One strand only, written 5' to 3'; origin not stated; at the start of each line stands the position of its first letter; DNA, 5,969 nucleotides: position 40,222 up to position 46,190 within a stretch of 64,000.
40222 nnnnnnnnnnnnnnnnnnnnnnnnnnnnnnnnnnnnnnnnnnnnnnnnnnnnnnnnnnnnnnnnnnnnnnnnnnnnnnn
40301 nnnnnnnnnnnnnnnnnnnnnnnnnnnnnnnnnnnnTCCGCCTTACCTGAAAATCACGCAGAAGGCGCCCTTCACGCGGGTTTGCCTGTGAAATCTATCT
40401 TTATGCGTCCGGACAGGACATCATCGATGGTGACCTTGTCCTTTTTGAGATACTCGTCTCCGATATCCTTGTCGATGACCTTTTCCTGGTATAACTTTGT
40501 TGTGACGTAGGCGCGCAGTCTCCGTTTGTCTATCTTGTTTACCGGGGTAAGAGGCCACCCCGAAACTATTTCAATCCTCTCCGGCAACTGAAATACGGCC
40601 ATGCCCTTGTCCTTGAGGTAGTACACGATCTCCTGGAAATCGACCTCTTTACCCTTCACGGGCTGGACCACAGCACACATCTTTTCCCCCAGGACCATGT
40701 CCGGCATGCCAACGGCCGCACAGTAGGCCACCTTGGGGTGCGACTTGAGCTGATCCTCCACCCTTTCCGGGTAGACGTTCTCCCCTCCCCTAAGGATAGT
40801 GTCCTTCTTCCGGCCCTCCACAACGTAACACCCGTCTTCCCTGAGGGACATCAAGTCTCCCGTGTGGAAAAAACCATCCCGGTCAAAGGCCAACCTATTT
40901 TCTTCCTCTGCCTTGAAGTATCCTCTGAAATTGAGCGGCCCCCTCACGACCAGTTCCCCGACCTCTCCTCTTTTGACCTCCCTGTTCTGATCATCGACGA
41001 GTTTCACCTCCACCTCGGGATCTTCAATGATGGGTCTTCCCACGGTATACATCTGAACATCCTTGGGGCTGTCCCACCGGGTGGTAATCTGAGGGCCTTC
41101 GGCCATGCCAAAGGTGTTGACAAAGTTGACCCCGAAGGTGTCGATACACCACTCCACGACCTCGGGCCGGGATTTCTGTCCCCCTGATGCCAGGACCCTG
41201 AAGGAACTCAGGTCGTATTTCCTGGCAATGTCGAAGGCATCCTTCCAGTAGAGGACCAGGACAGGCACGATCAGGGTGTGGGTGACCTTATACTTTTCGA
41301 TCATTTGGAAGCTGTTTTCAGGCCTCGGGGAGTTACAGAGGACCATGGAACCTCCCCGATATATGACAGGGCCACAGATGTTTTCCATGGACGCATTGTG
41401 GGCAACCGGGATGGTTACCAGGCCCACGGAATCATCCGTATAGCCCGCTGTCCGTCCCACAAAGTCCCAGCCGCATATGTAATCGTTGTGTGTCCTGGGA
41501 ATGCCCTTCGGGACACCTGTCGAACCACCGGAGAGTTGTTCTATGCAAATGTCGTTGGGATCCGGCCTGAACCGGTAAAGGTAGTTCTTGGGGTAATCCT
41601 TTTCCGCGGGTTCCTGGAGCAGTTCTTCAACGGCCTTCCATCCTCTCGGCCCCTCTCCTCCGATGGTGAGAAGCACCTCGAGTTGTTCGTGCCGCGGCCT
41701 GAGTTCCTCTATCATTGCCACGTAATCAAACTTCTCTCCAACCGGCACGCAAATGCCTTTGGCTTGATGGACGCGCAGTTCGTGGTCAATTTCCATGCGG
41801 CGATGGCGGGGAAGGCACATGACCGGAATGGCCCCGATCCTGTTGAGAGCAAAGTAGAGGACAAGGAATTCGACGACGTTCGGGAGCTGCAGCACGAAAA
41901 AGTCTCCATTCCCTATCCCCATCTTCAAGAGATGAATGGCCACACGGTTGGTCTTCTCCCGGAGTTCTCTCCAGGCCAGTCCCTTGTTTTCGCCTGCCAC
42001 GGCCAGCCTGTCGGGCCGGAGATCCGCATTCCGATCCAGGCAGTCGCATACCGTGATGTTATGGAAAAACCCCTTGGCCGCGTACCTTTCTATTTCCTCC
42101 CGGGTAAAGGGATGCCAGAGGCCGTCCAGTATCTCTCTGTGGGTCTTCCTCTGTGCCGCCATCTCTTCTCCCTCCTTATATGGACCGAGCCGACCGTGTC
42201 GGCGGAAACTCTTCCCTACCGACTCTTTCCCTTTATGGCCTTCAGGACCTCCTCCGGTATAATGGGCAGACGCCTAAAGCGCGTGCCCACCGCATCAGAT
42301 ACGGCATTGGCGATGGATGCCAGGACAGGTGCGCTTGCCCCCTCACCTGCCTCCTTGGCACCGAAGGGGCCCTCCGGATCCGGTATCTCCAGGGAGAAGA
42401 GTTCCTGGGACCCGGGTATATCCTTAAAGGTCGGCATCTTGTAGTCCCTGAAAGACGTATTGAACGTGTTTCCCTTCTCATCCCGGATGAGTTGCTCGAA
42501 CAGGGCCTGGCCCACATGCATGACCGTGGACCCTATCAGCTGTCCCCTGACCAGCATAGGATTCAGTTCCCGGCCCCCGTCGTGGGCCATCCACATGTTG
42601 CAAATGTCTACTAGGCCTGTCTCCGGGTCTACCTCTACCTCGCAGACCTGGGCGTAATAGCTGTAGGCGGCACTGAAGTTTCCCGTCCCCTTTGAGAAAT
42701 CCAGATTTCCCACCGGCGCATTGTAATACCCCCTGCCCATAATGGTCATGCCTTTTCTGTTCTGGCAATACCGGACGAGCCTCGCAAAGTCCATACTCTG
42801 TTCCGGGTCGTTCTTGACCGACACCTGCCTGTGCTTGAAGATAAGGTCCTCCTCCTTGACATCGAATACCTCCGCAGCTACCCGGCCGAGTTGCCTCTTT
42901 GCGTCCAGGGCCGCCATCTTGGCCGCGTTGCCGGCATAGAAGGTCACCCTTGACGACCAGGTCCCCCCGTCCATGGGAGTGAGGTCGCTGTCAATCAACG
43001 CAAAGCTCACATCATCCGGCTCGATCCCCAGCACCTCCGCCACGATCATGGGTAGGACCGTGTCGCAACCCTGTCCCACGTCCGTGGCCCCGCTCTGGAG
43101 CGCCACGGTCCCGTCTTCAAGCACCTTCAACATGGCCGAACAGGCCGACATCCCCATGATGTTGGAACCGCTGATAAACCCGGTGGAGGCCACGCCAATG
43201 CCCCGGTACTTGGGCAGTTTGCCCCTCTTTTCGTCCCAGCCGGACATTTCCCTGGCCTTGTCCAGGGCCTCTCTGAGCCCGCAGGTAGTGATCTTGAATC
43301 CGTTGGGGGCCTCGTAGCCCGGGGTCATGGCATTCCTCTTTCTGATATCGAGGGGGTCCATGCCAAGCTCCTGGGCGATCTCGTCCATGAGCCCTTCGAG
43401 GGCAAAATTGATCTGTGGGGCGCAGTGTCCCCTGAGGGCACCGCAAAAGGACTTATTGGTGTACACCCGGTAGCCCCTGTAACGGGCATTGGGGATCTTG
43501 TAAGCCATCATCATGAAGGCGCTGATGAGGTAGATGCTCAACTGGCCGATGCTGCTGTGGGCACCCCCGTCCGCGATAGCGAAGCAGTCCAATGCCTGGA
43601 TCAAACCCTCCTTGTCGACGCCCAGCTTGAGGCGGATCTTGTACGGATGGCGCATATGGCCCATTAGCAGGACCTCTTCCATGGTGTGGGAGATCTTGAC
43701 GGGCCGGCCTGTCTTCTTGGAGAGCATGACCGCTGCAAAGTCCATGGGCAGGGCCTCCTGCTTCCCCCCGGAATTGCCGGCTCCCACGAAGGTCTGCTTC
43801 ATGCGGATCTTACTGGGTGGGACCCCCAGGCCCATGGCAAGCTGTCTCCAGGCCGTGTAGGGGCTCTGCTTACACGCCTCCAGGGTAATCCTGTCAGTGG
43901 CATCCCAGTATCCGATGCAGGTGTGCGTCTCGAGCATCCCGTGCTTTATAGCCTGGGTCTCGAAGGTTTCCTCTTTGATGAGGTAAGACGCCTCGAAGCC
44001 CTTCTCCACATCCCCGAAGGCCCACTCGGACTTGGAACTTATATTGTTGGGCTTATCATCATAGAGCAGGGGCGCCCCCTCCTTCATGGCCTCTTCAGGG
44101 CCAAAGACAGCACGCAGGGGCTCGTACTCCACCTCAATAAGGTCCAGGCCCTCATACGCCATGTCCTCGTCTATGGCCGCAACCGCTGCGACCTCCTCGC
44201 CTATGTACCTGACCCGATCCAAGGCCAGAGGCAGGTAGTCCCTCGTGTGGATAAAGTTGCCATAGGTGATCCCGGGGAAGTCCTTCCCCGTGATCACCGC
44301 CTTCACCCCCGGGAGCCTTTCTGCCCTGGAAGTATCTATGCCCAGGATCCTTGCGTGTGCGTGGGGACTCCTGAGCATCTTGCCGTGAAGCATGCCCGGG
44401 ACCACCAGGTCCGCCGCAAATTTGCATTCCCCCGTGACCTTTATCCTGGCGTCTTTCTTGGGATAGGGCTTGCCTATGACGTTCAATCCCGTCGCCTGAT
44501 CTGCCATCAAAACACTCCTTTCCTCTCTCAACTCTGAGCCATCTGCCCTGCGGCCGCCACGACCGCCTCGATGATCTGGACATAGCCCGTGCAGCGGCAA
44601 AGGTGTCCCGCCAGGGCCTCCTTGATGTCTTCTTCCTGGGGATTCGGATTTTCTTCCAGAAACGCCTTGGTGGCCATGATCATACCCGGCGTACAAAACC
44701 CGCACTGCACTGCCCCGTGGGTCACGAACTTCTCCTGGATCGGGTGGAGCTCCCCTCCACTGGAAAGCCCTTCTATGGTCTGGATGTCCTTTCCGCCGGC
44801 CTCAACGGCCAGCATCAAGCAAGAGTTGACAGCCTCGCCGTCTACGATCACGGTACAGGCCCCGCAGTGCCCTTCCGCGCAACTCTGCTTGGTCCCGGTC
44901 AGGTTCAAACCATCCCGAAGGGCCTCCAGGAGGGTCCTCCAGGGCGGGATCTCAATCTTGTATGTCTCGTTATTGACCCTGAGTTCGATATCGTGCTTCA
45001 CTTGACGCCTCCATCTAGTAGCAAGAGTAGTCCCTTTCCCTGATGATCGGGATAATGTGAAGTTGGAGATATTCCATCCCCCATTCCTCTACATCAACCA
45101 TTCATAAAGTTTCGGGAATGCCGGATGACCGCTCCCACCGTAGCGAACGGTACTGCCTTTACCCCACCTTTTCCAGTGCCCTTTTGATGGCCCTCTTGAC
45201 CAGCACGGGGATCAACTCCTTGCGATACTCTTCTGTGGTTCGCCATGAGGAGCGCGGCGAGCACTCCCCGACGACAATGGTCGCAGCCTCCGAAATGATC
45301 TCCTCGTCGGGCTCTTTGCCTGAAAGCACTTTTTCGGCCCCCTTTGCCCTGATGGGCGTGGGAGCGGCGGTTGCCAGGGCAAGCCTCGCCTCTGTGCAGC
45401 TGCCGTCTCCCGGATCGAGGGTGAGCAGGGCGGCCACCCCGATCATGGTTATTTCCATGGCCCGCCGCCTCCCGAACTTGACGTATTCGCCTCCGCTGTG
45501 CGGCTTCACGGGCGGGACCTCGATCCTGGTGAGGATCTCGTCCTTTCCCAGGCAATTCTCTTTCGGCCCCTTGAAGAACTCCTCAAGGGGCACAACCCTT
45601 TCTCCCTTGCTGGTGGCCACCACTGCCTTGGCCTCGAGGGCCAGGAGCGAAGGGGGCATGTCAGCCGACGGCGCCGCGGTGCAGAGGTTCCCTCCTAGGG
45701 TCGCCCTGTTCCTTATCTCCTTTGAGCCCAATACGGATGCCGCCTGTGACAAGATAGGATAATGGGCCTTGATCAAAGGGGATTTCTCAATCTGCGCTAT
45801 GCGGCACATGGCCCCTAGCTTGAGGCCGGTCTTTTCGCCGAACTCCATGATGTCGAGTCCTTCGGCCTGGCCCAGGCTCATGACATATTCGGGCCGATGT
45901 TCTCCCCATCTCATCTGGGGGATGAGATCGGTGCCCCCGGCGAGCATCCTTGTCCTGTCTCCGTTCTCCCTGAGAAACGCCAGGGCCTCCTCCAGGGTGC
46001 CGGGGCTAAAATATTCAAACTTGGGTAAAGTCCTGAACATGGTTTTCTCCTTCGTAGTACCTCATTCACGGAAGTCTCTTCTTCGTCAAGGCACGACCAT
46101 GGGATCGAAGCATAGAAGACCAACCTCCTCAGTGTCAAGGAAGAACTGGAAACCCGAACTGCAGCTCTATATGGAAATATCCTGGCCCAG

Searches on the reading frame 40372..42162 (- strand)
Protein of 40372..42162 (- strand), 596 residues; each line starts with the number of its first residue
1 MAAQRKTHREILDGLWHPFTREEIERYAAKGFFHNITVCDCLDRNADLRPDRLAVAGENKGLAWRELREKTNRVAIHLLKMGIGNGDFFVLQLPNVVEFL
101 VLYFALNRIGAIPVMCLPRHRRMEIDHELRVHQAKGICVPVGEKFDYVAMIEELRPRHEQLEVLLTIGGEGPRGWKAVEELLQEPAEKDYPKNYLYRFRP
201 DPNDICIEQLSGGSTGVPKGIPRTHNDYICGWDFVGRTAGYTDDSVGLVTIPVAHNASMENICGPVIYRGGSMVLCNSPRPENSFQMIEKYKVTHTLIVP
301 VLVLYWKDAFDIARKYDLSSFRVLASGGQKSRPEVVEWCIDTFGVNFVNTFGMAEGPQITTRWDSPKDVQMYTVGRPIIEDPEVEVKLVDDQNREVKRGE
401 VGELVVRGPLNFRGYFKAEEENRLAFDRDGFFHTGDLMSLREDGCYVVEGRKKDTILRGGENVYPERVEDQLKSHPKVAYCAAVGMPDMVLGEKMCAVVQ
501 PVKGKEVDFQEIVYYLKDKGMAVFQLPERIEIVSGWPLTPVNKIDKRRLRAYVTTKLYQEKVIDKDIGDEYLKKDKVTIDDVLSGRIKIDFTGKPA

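Call 15: search_protein_families(library=pfam, proteins=[window:40372-42162:-], max_evalue=0.01)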
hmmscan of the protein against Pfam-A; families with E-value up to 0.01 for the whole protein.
window:40372-42162:- (596 aa): 2 families
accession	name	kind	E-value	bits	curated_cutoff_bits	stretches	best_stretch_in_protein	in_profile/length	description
PF00501.34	AMP-binding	-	1.9e-66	224.9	29.9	1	43-416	2-384/384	AMP-binding enzyme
PF13193.12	AMP-binding_C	-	1e-08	36.4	24.5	1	468-542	2-75/76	AMP-binding enzyme C-terminal domain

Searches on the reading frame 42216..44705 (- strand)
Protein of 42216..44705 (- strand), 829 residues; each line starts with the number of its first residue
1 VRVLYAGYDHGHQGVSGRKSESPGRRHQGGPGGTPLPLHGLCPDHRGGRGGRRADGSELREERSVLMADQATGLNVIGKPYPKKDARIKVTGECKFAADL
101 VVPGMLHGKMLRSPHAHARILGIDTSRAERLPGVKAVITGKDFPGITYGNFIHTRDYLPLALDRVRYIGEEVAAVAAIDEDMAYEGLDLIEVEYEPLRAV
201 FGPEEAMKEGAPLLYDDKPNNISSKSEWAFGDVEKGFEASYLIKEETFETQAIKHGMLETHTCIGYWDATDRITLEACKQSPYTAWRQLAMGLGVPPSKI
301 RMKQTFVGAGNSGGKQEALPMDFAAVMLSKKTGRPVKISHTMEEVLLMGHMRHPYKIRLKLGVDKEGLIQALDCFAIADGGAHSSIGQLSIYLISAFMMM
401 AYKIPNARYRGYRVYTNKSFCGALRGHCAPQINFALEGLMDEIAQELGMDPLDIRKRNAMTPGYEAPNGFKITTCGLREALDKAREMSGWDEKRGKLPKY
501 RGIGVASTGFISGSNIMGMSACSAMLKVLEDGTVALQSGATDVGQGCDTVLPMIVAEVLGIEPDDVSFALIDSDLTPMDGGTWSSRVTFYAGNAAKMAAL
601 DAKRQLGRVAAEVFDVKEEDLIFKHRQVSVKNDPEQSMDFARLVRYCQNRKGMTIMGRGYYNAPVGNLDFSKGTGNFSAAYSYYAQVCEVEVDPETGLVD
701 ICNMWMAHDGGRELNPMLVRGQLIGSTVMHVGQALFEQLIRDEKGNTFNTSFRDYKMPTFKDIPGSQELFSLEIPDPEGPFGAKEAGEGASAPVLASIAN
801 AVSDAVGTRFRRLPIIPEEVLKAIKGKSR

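Call 11: find_encoding_contigs(protein=window:42216-44705:-, flank=10000, max_places=4)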
Protein window:42216-44705:- (829 aa): no gene with exactly this product is on record in the collection.

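Call 15: search_protein_families(library=pfam, proteins=[window:42216-44705:-], max_evalue=0.01)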
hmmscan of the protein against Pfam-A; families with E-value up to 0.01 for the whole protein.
window:42216-44705:- (829 aa): 3 families
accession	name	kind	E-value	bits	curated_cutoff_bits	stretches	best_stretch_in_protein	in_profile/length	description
PF20256.3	MoCoBD_2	-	3.9e-74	250.1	27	1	483-764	1-283/283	Molybdopterin cofactor-binding domain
PF02738.23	MoCoBD_1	-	1.1e-69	234.7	27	1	215-459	2-244/244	Molybdopterin cofactor-binding domain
PF01315.27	Ald_Xan_dh_C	-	1.4e-28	99.8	31.3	1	91-197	1-109/110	Aldehyde oxidase and xanthine dehydrogenase, a/b hammerhead domain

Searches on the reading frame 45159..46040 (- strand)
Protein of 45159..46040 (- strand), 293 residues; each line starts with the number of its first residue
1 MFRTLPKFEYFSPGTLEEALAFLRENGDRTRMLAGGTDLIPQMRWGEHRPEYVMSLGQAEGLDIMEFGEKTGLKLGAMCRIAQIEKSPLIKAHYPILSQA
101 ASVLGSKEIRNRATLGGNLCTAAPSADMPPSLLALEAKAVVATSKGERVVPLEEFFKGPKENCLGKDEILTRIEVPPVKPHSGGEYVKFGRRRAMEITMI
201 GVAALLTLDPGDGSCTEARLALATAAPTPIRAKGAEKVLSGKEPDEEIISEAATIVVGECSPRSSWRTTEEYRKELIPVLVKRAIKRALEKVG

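Call 15: search_protein_families(library=pfam, proteins=[window:45159-46040:-], max_evalue=0.01)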
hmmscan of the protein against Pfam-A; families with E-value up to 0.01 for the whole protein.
window:45159-46040:- (293 aa): 2 families
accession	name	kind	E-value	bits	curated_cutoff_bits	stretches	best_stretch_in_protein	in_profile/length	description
PF00941.27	FAD_binding_5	-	1.1e-47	162.5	27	1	7-176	2-168/170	FAD binding domain in molybdopterin dehydrogenase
PF03450.22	CO_deh_flav_C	-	8.6e-24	84.1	25.5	1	186-287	2-101/102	CO dehydrogenase flavoprotein C-terminal domain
